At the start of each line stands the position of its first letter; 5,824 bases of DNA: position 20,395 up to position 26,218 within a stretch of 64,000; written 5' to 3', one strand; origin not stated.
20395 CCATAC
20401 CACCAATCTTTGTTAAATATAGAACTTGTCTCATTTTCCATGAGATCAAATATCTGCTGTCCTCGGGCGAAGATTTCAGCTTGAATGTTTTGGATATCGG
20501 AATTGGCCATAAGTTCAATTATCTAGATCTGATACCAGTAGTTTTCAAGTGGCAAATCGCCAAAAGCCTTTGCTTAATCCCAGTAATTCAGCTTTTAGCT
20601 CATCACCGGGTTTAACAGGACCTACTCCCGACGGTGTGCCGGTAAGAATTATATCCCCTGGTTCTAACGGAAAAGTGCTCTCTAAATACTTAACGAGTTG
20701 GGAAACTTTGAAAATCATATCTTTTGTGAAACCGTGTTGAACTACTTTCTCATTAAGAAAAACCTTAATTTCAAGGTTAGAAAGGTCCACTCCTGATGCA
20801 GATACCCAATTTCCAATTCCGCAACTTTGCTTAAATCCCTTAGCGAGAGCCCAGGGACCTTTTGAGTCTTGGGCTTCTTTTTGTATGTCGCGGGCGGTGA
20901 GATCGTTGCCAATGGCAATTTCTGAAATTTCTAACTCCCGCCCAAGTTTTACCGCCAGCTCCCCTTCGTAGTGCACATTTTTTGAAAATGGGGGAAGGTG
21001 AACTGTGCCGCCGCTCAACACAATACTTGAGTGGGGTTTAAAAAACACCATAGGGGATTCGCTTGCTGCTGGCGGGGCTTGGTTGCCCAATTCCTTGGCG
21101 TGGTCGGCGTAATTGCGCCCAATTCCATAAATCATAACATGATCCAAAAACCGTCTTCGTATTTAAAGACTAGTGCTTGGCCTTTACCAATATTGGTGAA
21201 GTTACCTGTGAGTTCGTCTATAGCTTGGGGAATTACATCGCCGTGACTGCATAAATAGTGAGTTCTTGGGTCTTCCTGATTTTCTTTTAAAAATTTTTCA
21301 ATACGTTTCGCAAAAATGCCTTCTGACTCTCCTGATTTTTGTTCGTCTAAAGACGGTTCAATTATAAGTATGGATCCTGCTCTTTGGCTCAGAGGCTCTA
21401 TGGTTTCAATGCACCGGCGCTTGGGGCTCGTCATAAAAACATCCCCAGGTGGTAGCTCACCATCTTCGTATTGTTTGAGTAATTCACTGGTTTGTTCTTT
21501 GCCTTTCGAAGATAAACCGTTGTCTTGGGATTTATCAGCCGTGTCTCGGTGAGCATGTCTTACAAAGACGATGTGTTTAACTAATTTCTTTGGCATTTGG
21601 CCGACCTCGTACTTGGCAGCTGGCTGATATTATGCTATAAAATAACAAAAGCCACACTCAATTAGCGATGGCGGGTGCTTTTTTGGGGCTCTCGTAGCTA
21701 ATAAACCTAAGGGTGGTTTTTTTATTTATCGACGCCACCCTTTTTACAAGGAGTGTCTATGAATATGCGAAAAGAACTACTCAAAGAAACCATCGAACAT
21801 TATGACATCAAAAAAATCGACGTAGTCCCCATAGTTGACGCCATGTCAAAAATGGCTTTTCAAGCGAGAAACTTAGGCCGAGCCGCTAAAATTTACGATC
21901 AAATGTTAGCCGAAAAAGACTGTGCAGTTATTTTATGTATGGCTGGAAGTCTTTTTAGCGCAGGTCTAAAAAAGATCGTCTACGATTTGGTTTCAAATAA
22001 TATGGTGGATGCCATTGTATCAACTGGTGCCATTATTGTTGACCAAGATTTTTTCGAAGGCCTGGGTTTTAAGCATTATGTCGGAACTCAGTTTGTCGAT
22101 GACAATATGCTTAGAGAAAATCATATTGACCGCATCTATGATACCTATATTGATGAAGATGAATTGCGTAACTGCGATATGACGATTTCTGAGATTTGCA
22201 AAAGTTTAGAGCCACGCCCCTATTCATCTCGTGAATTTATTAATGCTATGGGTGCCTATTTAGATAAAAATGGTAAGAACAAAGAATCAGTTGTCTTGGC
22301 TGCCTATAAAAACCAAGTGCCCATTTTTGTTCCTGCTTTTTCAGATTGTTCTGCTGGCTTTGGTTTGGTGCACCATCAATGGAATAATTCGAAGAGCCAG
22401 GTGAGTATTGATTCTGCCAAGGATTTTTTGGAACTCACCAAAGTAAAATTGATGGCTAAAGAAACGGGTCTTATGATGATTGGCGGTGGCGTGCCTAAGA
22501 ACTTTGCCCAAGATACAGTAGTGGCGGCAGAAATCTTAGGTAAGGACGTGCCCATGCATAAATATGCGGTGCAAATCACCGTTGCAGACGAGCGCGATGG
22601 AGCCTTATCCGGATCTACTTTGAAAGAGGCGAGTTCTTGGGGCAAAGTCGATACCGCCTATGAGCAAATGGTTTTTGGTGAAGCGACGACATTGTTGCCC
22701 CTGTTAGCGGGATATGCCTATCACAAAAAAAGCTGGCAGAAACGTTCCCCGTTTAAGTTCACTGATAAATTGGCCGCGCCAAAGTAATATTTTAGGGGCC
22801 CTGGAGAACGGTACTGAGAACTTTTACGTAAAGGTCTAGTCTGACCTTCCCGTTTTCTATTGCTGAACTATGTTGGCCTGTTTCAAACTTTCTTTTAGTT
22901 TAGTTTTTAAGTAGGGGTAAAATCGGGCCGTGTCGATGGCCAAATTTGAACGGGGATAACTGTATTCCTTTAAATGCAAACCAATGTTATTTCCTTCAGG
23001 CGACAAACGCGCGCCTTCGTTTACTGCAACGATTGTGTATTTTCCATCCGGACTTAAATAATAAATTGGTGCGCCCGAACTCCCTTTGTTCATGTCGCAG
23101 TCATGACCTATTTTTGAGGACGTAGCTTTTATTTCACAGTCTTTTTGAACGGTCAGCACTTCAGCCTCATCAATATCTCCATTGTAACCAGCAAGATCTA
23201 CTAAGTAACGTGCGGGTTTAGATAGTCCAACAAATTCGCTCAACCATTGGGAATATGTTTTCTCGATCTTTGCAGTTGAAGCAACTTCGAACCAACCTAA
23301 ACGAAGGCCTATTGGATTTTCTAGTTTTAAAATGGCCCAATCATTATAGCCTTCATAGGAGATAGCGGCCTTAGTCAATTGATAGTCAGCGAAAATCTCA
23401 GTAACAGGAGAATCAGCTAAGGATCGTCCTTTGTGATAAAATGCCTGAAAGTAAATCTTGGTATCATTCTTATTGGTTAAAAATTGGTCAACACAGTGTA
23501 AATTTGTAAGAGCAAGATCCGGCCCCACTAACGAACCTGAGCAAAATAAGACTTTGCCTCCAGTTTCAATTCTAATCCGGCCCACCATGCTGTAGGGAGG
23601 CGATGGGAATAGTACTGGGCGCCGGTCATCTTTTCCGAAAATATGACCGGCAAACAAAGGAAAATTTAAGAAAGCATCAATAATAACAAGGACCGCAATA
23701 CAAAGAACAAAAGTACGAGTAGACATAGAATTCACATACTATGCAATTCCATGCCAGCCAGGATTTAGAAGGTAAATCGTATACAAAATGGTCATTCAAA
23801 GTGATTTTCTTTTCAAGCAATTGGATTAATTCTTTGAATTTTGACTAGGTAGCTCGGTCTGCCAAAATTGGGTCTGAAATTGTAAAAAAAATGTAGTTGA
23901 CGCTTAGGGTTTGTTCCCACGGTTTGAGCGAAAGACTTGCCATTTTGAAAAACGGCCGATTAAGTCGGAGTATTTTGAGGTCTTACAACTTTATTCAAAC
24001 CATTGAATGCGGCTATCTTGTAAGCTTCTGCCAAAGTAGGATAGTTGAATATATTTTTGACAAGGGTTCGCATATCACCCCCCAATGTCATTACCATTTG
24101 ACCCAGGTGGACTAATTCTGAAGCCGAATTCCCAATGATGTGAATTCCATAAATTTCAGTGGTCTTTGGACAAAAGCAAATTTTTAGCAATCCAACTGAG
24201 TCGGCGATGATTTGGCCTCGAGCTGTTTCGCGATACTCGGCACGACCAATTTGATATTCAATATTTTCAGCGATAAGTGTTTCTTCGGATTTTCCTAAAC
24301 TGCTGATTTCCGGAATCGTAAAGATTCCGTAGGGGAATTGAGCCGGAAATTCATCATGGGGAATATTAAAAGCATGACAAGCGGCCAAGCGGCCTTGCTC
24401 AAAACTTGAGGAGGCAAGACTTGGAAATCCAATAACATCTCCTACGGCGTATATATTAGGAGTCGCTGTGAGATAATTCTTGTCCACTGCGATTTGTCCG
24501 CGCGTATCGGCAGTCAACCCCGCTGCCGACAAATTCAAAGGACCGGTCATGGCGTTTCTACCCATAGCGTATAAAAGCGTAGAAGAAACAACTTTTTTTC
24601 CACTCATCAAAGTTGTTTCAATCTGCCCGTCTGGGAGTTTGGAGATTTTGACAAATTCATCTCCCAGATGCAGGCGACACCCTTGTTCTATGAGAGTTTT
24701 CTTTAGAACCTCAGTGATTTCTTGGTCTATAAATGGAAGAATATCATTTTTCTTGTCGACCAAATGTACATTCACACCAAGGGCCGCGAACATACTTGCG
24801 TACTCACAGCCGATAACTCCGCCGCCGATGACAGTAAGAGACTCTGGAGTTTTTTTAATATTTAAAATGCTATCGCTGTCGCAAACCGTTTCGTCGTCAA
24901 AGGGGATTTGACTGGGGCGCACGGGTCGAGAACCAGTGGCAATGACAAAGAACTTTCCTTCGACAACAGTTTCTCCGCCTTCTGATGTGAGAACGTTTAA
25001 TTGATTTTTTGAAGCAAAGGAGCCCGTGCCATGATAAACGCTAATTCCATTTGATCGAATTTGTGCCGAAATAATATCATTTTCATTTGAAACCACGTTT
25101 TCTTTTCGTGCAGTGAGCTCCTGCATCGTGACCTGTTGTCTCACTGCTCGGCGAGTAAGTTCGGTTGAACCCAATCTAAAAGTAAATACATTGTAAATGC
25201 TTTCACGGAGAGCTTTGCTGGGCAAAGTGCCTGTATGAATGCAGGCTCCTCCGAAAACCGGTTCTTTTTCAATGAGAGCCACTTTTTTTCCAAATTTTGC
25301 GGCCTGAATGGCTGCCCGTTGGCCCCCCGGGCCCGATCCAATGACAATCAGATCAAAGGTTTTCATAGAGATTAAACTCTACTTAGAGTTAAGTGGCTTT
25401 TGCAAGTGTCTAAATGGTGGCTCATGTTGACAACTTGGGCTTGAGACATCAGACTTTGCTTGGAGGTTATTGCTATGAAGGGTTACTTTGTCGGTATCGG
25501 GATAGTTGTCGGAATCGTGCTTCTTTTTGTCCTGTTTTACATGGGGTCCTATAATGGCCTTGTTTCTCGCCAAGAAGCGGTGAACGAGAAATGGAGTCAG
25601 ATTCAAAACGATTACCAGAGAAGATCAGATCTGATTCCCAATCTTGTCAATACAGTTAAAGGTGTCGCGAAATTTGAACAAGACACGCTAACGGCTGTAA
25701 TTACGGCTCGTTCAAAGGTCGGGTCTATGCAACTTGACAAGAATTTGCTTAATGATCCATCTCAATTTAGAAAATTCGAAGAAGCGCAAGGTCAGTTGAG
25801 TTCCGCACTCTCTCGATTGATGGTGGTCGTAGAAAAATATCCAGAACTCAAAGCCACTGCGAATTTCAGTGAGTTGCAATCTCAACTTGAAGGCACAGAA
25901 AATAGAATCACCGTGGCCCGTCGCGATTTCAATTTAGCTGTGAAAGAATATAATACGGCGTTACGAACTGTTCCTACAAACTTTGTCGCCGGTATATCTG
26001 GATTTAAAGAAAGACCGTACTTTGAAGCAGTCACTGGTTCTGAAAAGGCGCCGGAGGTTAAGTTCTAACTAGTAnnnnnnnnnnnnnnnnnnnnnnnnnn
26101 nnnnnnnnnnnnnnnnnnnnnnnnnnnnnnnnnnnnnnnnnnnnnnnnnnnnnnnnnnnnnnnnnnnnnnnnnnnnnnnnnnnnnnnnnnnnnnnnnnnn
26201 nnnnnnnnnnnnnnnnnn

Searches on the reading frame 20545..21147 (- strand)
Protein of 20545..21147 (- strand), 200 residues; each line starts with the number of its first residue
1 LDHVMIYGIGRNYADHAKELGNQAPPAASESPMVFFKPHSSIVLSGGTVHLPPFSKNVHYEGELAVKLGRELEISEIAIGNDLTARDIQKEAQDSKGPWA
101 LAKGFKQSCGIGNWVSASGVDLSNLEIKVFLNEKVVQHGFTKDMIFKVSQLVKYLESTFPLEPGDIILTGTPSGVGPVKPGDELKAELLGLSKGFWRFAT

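Call 93: search_protein_families(library=pfam, proteins=[window:20545-21147:-], max_evalue=0.001)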
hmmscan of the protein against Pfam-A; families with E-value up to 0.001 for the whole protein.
window:20545-21147:- (200 aa): 1 family
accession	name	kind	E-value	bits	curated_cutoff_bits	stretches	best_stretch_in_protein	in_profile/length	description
PF01557.24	FAA_hydrolase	-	2.4e-51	174.9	23.9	1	6-191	2-206/214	Fumarylacetoacetate (FAA) hydrolase C-terminal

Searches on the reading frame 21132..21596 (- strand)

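Call 93: search_protein_families(library=pfam, proteins=[window:21132-21596:-], max_evalue=0.001)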
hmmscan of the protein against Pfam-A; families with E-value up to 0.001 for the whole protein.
window:21132-21596:- (154 aa): 1 family
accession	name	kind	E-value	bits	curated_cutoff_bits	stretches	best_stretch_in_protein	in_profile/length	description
PF00300.27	His_Phos_1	-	2.3e-13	50.7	21.7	1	9-104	1-99/194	Histidine phosphatase superfamily (branch 1)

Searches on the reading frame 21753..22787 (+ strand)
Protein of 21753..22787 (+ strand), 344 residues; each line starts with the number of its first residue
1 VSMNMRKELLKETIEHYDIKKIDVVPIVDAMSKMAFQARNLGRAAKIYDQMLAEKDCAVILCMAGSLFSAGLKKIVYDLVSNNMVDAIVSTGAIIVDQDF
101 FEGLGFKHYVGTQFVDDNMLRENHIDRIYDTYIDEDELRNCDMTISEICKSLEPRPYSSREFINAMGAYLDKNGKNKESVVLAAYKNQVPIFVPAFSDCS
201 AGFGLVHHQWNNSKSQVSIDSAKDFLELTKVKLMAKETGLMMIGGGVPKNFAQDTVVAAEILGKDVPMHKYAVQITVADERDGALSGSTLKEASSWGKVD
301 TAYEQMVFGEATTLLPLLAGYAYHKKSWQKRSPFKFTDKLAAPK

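Call 9: search_protein_families(library=pfam, proteins=[window:21753-22787:+], max_evalue=0.001)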
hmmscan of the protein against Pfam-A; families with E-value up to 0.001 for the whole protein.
window:21753-22787:+ (344 aa): 1 family
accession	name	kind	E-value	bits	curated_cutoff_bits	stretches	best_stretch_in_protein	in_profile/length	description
PF01916.23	DS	-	7.5e-99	331.1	27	1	27-320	2-286/288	Deoxyhypusine synthase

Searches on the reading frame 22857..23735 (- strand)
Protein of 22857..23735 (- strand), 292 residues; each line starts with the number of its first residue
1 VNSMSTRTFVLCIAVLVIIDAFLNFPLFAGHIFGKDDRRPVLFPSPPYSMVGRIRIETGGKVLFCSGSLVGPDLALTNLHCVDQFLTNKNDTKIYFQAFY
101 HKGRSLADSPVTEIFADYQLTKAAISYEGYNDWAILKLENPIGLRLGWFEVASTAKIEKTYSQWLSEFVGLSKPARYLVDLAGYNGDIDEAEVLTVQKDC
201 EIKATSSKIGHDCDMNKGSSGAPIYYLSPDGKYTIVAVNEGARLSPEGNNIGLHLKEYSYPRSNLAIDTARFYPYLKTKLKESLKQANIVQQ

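Call 9: search_protein_families(library=pfam, proteins=[window:22857-23735:-], max_evalue=0.001)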
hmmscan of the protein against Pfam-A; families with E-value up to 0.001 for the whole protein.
window:22857-23735:- (292 aa): 2 families
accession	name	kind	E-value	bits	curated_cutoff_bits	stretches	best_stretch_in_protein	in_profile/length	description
PF00089.32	Trypsin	-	2.1e-08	34.7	20.6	1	54-237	18-193/220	Trypsin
PF13365.12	Trypsin_2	-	1.4e-06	29.6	27.6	1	65-225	1-135/144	Trypsin-like peptidase domain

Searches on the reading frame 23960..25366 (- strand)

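Call 9: search_protein_families(library=pfam, proteins=[window:23960-25366:-], max_evalue=0.001)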
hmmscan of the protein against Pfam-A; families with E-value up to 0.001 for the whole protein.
window:23960-25366:- (468 aa): 14 families
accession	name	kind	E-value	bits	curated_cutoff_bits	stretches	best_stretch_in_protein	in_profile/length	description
PF07992.20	Pyr_redox_2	-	4.4e-58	197.4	26.1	1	4-325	1-291/291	Pyridine nucleotide-disulphide oxidoreductase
PF02852.28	Pyr_redox_dim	-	5.5e-23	81.7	25.3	1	345-452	2-109/110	Pyridine nucleotide-disulphide oxidoreductase, dimerisation domain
PF00070.33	Pyr_redox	-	1.3e-21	77.3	22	1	177-251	2-76/82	Pyridine nucleotide-disulphide oxidoreductase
PF12831.13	FAD_oxidored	-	6.7e-12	45.9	27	1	5-145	1-145/416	FAD dependent oxidoreductase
PF00890.30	FAD_binding_2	-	2.8e-10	40.4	20.4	1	5-41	1-37/414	FAD binding domain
PF01134.28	GIDA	-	5.6e-10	39.3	22.1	1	5-34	1-30/391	Glucose inhibited division protein A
PF13738.12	Pyr_redox_3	-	2.7e-09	37.1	30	1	122-309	113-305/305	Pyridine nucleotide-disulphide oxidoreductase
PF13450.12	NAD_binding_8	-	4.7e-09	36.9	21.9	1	8-42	1-35/68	NAD(P)-binding Rossmann-like domain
PF03486.20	HI0933_like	-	2e-08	34.4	50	1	5-45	2-42/244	HI0933-like protein Rossmann domain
PF01266.30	DAO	-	1.7e-07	31.6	27.9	0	5-57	1-55/353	FAD dependent oxidoreductase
PF02737.24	3HCDH_N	-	1.8e-07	31.7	22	1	177-224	2-49/180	3-hydroxyacyl-CoA dehydrogenase, NAD binding domain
PF01262.27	AlaDh_PNT_C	-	1.9e-06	27.9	23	0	174-217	28-71/214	Alanine dehydrogenase/PNT, C-terminal domain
PF13434.12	Lys_Orn_oxgnase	-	0.00018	21.2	21.3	0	123-189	134-203/339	L-lysine 6-monooxygenase/L-ornithine 5-monooxygenase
PF01494.25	FAD_binding_3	-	0.0003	20.6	22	0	178-208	5-35/349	FAD binding domain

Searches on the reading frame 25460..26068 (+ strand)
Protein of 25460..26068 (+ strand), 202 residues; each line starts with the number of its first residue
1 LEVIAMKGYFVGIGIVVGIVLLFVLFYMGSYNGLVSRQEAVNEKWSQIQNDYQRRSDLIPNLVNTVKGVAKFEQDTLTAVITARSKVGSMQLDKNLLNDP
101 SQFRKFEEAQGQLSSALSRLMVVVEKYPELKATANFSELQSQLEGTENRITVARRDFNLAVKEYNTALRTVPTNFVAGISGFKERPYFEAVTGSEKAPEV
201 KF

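Call 9: search_protein_families(library=pfam, proteins=[window:25460-26068:+], max_evalue=0.001)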
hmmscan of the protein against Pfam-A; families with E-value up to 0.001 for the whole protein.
window:25460-26068:+ (202 aa): 1 family
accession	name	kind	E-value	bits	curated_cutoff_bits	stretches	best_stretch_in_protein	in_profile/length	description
PF04011.17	LemA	-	2.9e-59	199.6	26.2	1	44-202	1-149/149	LemA family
